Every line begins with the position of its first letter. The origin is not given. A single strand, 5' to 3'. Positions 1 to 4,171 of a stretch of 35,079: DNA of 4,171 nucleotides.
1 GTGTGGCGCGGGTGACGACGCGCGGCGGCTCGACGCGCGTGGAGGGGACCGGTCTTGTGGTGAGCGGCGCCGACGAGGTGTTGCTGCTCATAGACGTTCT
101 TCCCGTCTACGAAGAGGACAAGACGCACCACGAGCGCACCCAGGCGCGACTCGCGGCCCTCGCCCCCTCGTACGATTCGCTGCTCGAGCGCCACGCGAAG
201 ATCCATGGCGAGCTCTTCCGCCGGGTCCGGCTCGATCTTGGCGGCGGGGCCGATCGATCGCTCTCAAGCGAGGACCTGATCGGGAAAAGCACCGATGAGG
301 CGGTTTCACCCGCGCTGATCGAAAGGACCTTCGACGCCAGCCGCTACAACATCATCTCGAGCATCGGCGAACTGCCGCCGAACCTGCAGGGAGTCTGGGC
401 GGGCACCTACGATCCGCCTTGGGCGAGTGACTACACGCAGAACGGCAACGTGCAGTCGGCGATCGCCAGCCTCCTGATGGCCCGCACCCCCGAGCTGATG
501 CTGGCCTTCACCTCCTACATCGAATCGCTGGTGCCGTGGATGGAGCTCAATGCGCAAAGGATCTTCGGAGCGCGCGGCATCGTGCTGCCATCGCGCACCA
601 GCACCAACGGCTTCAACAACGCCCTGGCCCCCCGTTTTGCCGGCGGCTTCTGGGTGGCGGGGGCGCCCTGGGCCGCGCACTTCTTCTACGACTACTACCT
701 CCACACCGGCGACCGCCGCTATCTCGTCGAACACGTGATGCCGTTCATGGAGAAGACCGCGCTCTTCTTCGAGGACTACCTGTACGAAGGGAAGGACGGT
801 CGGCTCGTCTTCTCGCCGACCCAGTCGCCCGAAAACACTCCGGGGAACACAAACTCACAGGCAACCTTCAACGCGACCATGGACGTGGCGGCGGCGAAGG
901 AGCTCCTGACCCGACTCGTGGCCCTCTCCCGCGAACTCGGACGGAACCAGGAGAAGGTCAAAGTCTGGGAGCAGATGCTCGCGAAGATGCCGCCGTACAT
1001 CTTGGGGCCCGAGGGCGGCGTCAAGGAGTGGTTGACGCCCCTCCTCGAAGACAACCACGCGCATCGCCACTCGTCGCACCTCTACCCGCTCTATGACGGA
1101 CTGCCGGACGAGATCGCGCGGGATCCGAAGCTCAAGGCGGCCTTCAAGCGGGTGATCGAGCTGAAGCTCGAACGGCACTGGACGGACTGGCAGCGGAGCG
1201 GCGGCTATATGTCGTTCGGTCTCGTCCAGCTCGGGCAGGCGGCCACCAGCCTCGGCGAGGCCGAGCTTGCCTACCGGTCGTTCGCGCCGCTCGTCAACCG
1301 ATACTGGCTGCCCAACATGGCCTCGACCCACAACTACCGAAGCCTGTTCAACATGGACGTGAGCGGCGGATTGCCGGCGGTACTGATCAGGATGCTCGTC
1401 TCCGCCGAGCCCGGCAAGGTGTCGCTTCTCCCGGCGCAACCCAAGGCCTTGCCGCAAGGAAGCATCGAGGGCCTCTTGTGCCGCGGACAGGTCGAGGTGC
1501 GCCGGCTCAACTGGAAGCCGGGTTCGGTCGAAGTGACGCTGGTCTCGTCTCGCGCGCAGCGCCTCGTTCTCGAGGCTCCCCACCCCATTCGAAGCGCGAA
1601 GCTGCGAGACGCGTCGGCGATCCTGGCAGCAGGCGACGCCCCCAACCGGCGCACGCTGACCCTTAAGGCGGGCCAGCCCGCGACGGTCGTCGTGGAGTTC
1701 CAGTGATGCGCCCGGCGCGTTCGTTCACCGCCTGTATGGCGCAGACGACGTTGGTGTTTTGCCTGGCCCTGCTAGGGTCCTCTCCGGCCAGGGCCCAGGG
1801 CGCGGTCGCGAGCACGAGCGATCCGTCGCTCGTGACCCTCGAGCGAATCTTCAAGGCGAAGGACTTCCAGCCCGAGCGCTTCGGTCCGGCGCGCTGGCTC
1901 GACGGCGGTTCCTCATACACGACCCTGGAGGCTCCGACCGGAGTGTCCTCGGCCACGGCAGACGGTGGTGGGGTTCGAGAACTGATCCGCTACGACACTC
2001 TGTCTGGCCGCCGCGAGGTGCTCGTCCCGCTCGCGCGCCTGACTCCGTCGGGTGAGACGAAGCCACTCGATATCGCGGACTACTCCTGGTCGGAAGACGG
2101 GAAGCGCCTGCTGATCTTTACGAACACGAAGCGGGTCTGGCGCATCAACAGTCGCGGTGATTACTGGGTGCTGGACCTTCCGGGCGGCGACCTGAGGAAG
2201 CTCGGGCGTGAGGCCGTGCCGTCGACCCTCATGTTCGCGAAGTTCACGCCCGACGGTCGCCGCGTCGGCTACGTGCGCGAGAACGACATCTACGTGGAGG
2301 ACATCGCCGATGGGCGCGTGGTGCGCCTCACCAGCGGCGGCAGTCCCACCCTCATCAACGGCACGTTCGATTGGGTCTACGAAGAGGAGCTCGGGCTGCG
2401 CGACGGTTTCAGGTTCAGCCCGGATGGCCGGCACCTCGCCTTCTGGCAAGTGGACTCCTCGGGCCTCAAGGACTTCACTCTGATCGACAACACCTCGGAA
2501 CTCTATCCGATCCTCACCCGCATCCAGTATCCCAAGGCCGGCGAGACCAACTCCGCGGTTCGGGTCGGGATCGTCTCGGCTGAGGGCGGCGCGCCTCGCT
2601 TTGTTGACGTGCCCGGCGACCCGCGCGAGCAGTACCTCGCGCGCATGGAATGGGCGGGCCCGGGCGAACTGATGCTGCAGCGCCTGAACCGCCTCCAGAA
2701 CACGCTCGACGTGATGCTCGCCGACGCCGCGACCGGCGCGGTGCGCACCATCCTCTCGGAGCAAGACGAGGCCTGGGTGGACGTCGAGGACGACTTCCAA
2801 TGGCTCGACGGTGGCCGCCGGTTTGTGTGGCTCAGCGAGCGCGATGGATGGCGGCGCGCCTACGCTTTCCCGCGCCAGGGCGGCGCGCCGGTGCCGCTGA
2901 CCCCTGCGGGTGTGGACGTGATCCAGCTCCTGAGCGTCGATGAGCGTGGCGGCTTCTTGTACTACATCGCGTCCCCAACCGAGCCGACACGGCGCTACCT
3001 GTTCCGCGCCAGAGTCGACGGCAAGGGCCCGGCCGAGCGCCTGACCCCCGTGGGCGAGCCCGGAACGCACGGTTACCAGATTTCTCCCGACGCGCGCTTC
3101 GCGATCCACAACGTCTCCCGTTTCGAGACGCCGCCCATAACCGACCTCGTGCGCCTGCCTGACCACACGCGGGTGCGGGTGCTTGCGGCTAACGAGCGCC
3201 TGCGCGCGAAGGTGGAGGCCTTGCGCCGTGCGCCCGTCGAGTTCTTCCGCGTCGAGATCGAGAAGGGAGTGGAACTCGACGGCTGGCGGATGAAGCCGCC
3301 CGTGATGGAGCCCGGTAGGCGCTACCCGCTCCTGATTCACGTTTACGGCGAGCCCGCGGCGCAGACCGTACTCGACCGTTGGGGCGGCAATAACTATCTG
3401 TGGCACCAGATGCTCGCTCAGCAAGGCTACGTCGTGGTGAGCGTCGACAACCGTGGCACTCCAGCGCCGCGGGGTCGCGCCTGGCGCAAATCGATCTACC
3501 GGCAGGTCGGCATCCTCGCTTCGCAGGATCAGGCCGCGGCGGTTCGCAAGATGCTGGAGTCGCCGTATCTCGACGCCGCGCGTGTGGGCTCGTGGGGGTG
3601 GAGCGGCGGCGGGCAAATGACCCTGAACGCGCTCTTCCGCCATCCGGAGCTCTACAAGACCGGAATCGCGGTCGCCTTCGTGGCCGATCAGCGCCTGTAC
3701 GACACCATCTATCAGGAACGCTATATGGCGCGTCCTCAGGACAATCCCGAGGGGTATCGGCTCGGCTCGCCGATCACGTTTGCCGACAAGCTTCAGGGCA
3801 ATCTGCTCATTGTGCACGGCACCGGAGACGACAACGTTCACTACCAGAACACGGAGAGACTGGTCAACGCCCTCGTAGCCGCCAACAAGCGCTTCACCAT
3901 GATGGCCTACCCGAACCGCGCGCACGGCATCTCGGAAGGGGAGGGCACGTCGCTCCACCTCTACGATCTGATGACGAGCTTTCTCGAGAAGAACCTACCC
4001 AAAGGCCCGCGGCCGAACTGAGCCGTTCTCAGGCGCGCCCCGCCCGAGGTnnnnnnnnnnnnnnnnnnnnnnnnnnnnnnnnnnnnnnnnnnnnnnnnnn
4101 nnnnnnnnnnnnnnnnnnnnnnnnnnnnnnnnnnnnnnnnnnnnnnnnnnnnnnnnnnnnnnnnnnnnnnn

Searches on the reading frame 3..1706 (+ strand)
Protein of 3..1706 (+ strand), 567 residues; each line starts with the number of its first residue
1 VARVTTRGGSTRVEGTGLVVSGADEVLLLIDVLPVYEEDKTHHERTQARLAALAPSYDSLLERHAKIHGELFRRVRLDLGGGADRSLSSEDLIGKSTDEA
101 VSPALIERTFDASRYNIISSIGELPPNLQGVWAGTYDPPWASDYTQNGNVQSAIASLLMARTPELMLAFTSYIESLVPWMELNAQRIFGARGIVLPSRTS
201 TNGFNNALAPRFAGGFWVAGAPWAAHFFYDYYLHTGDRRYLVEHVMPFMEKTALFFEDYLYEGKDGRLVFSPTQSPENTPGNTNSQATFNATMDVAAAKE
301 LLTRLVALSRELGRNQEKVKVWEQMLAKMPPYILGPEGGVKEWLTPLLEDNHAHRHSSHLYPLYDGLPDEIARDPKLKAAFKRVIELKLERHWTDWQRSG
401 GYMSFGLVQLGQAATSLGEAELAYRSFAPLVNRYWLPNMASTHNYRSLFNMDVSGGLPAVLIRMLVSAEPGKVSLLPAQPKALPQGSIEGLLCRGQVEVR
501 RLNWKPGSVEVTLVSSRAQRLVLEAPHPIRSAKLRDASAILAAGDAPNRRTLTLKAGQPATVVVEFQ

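Call 9: search_protein_families(library=pfam, proteins=[window:3-1706:+], max_evalue=0.001)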
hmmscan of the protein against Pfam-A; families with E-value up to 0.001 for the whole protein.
window:3-1706:+ (567 aa): 2 families
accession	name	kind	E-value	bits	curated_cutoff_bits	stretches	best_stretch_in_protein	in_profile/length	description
PF22124.2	Glyco_hydro_95_cat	-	4.5e-73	246.9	27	1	56-465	1-408/408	Glycosyl hydrolase family 95 catalytic domain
PF21307.2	Glyco_hydro_95_C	-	8.5e-09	36.2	27.6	1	471-532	5-66/94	Glycoside hydrolase family 95, C-terminal domain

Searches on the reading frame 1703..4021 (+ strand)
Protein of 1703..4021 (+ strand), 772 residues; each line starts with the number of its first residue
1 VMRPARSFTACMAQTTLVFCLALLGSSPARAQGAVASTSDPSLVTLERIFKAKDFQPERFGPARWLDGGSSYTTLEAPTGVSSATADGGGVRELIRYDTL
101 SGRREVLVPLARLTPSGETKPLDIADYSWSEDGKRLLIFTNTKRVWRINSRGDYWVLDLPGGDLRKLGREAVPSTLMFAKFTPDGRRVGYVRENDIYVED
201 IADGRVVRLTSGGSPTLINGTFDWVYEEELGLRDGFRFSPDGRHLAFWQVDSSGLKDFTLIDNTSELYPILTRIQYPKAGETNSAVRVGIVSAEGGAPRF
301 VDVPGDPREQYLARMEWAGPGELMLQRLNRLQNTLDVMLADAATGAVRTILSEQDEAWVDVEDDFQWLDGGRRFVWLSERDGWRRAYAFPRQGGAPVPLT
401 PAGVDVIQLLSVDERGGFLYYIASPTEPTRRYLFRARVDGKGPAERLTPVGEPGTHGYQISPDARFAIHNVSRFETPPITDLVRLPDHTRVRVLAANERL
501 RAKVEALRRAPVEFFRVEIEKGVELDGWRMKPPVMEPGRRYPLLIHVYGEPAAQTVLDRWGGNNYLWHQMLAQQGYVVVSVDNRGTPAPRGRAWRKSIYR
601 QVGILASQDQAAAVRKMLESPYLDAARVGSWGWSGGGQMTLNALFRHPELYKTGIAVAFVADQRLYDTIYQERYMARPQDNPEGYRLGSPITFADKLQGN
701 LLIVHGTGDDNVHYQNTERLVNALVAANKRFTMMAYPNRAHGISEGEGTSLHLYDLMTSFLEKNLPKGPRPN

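Call 9: search_protein_families(library=pfam, proteins=[window:1703-4021:+], max_evalue=0.001)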
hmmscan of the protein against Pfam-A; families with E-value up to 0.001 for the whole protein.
window:1703-4021:+ (772 aa): 6 families
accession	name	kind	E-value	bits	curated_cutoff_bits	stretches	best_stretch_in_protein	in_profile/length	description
PF00930.27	DPPIV_N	-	3.1e-89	299.6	22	1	130-478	1-354/354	Dipeptidyl peptidase IV (DPP IV) N-terminal region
PF00326.27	Peptidase_S9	-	3.7e-49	167.5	22.6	1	569-765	8-210/213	Prolyl oligopeptidase family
PF01738.24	DLH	-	1.7e-08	34.7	21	1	560-744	23-189/217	Dienelactone hydrolase family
PF20434.5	BD-FAE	-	1.8e-07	31.4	26.8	1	676-724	166-215/215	BD-FAE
PF02129.25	Peptidase_S15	-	3.1e-05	24.2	23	0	526-676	1-144/262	X-Pro dipeptidyl-peptidase (S15 family)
PF12146.15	Hydrolase_4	-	0.0002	21.2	27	0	695-743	188-234/239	Serine aminopeptidase, S33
